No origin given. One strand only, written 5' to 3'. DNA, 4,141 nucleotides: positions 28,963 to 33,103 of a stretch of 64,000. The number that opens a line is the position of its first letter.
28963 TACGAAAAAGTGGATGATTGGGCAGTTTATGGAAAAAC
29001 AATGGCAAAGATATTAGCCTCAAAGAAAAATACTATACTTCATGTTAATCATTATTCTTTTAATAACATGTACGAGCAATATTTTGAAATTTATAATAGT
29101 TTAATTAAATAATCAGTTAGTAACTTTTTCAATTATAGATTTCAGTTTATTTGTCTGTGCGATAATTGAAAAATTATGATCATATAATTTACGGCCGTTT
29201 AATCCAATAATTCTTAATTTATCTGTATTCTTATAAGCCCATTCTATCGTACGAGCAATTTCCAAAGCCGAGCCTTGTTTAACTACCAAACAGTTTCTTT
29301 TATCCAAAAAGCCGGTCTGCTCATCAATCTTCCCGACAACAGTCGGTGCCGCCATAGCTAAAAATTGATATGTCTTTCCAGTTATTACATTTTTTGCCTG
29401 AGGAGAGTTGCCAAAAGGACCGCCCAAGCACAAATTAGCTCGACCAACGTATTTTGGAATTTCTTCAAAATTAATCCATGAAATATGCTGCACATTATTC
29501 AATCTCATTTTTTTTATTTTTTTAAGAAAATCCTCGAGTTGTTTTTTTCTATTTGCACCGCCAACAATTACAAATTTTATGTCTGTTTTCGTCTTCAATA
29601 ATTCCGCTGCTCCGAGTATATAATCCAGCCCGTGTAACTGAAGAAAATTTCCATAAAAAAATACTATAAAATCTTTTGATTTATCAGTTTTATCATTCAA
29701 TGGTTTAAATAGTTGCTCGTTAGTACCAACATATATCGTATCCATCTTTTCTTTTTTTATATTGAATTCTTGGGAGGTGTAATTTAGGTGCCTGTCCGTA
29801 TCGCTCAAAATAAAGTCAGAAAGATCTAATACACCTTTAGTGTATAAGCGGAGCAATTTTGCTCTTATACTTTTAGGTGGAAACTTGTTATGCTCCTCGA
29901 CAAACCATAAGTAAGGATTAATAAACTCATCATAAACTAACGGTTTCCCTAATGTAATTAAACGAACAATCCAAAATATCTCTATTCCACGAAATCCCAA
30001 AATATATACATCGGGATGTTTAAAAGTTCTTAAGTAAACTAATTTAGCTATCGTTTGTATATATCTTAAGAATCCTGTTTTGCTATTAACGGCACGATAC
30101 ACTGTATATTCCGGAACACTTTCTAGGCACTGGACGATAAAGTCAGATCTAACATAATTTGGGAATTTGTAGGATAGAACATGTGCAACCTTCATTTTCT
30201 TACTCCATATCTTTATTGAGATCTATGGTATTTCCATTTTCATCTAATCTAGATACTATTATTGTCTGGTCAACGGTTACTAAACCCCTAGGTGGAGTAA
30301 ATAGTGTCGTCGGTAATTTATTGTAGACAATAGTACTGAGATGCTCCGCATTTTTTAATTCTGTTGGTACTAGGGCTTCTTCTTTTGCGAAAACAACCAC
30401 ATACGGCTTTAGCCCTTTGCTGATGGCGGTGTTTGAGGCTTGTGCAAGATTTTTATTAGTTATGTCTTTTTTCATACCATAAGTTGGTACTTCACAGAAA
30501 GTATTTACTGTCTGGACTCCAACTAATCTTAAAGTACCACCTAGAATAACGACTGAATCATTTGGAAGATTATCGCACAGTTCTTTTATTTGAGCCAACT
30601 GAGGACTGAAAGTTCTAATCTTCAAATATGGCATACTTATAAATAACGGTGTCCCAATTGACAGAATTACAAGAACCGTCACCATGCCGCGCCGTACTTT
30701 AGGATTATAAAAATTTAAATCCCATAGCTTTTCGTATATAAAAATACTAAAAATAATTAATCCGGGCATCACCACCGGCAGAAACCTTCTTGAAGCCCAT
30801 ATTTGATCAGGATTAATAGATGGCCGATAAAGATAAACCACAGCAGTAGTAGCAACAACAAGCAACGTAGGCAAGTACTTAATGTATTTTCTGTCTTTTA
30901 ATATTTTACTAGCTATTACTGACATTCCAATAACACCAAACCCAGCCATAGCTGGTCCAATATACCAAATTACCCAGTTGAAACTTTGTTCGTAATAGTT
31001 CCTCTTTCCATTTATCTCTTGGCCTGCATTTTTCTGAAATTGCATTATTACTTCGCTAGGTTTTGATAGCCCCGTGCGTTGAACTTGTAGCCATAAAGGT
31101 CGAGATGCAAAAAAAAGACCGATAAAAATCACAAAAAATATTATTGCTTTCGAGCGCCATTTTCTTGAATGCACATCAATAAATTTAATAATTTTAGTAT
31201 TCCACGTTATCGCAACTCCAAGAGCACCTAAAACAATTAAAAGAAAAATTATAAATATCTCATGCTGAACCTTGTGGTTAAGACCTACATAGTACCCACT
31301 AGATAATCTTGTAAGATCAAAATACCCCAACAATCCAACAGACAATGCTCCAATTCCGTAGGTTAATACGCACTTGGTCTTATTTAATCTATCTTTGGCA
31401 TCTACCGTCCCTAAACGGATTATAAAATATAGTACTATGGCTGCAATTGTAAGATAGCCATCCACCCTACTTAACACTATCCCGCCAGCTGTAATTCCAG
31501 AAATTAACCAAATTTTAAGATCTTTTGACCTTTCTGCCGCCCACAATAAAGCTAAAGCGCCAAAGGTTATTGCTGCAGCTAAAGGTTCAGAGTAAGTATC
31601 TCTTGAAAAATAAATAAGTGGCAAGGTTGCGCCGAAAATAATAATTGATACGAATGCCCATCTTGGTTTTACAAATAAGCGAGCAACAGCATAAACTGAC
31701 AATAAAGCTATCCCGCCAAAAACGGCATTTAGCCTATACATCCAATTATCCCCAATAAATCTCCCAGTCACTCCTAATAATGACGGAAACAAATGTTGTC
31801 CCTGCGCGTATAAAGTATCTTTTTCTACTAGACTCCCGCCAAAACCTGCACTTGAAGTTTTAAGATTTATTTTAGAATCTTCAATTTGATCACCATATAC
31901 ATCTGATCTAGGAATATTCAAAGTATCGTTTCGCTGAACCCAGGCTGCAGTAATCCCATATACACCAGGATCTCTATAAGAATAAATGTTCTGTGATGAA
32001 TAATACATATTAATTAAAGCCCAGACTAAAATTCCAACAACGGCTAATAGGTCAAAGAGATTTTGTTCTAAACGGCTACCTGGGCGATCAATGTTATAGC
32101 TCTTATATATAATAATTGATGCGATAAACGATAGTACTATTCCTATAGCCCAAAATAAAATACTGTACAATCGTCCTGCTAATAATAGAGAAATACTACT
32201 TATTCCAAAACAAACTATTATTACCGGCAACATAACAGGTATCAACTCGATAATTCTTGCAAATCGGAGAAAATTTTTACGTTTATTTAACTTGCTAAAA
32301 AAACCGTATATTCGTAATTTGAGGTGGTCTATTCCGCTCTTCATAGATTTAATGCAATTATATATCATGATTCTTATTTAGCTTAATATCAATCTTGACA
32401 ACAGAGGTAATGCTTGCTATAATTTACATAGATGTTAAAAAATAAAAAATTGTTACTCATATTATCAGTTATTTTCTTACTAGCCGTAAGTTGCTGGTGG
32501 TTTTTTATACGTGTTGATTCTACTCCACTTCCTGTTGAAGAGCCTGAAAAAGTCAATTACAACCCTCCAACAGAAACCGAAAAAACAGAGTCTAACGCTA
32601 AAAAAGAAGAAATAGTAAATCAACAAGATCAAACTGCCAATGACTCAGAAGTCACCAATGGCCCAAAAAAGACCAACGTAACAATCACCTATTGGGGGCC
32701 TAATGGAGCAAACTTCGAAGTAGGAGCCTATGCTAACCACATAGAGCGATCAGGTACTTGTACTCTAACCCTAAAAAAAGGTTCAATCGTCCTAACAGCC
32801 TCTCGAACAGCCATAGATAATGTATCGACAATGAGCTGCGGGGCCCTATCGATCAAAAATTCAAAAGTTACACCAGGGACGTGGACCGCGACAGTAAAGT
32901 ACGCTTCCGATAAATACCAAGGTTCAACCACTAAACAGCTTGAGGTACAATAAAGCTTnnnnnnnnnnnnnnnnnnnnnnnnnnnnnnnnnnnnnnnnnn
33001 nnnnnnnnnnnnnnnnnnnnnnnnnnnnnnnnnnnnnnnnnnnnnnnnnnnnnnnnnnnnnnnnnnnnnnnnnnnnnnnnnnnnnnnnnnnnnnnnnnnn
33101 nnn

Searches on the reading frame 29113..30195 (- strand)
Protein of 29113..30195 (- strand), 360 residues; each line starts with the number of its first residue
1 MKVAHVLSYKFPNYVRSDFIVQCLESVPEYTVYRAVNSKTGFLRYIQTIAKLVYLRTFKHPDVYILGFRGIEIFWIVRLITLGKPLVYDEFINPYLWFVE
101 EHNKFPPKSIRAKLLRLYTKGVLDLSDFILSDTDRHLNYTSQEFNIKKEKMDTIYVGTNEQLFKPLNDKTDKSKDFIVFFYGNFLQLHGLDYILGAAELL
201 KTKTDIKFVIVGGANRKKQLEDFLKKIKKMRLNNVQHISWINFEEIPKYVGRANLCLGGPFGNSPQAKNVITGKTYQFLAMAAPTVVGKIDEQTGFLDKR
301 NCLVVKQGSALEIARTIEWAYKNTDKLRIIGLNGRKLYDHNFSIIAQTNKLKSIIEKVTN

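Call 13: search_protein_families(library=pfam, proteins=[window:29113-30195:-], max_evalue=0.0001)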
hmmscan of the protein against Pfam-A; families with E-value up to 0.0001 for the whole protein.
window:29113-30195:- (360 aa): 2 families
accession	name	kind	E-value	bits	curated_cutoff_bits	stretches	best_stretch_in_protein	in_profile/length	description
PF00534.26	Glycos_transf_1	-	1.2e-10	41.6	26.4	1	171-255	11-95/172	Glycosyl transferases group 1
PF13692.12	Glyco_trans_1_4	-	4.8e-09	37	27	1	177-323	3-142/142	Glycosyl transferases group 1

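Call 68: search_protein_families(library=ncbifam, proteins=[window:29113-30195:-], max_evalue=1e-10)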
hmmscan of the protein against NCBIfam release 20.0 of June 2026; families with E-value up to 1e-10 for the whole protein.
window:29113-30195:- (360 aa): 0 families

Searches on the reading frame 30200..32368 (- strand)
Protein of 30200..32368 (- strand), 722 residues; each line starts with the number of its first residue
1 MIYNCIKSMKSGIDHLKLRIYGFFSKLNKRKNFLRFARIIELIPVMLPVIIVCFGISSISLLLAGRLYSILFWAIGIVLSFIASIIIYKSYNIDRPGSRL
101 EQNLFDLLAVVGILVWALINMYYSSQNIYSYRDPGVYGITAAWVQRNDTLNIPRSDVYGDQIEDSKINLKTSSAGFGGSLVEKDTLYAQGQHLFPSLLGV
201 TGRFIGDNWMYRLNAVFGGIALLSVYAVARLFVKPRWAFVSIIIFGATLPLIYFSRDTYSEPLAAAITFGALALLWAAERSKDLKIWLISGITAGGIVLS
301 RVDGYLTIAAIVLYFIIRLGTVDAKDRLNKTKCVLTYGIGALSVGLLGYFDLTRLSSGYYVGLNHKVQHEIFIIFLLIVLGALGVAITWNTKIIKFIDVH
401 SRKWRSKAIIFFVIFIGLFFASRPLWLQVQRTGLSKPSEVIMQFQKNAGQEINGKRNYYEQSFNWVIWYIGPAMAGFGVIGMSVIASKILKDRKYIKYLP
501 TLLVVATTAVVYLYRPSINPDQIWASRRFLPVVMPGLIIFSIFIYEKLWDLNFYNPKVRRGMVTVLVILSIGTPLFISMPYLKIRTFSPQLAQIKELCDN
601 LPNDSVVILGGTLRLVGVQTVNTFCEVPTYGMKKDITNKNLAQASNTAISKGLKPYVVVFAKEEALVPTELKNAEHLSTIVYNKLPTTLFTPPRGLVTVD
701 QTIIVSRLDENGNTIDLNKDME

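Call 3: search_protein_families(library=pfam, proteins=[window:30200-32368:-], max_evalue=0.01)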
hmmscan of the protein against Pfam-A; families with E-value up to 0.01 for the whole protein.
window:30200-32368:- (722 aa): 1 family
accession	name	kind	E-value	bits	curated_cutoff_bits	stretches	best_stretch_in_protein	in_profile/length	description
PF13231.12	PMT_2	-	3.4e-07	31.1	26.1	1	213-319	27-133/160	Dolichyl-phosphate-mannose-protein mannosyltransferase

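Call 27: search_protein_families(library=ncbifam, proteins=[window:30200-32368:-], max_evalue=0.00001)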
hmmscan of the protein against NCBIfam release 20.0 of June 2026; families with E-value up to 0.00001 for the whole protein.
window:30200-32368:- (722 aa): 0 families

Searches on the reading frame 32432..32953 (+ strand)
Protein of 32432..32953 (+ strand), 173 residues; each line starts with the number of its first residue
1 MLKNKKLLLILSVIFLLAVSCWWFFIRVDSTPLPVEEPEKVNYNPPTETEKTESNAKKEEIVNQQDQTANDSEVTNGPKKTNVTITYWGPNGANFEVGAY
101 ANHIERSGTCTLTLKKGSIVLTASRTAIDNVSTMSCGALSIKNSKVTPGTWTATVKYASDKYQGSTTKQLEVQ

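Call 3: search_protein_families(library=pfam, proteins=[window:32432-32953:+], max_evalue=0.01)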
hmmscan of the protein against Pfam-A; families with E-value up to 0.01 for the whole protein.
window:32432-32953:+ (173 aa): 1 family
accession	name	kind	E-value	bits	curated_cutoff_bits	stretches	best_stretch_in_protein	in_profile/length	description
PF18887.5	MBG_3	-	0.003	18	25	0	66-101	13-48/72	MBG domain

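Call 4: search_protein_families(library=ncbifam, proteins=[window:32432-32953:+], max_evalue=0.01)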
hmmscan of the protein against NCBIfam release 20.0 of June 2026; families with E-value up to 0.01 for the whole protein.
window:32432-32953:+ (173 aa): 2 families
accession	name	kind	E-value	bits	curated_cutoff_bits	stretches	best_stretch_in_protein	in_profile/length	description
NF045938.1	MAG3960_fam_LP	equivalog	0.0019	17.2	100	1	1-63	1-63/496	MAG3960 family lipoprotein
TIGR03490.1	Mycoplas_LppA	paralog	0.0037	15.8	325.5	1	6-81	6-81/541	LppA family lipoprotein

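Call 48: find_homologous_proteins(query=window:32432-32953:+, max_evalue=0.001)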
Query window:32432-32953:+ (173 aa): 9 proteins with E <= 0.001 among 49 candidates.
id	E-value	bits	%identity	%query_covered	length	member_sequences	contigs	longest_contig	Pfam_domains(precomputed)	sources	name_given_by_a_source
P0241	2.2e-109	380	100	100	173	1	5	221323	-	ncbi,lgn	-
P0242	9.5e-107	372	98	100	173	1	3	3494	-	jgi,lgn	jgi:hypothetical protein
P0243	3.6e-106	370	97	100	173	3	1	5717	-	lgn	-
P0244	1.4e-89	316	84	100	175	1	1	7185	-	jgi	jgi:Cu/Zn superoxide dismutase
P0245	6.4e-63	229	62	100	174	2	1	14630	-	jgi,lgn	jgi:cytoskeletal protein RodZ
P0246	1.6e-62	228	63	100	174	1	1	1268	-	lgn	-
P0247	2.4e-61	224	60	100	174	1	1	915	-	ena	-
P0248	1.1e-10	60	32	99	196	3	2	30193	-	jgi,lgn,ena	-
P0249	9.7e-10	56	40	60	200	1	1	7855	-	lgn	-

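Call 69: find_encoding_contigs(protein=P0241, flank=2000, max_places=3)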
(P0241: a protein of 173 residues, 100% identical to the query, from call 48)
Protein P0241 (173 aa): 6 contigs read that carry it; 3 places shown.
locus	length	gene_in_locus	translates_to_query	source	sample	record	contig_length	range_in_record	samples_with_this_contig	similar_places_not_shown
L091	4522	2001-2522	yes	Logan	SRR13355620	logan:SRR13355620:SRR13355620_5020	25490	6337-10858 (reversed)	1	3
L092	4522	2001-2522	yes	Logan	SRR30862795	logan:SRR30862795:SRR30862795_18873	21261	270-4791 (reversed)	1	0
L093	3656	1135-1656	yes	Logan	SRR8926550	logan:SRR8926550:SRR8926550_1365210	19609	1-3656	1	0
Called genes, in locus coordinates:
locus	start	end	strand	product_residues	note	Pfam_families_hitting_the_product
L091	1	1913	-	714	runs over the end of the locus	PF13231:PMT_2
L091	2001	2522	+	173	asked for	-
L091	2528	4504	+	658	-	PF16158:N_BRCA1_IG (faint), PF01453:B_lectin (weak)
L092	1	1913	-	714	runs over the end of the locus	PF13231:PMT_2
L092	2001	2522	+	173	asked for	-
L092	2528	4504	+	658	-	PF16158:N_BRCA1_IG (faint), PF01453:B_lectin (weak)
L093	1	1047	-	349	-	?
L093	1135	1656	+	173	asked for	-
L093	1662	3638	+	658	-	PF16158:N_BRCA1_IG (faint), PF01453:B_lectin (weak)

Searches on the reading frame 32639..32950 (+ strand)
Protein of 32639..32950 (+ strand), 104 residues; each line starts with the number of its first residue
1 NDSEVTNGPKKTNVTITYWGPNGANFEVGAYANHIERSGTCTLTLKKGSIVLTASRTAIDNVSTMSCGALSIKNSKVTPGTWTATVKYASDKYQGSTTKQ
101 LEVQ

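Call 59: predict_structure(alignment_id=A3)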
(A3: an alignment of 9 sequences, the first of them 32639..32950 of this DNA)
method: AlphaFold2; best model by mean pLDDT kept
length: 104 residues; sequences in the alignment: 9
mean_pLDDT: 87.5   pTM: 0.79
mean pLDDT of the five models: 87.5, 81.6, 78.8, 76.3, 71.9
residues with pLDDT >= 90: 73; 70-90: 18; 50-70: 9; < 50: 4
segments of 3 or more residues with pLDDT < 50: 1-4
pLDDT, mean of each block of 10 residues (from residue 1): 61 92 93 86 97 89 70 94 96 94 92
secondary structure, 60 per line:
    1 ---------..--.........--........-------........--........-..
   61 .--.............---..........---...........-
elements in order: E14-22 E25-32 E40-47 E50-57 E59-61 E64-73 E80-89 E93-103
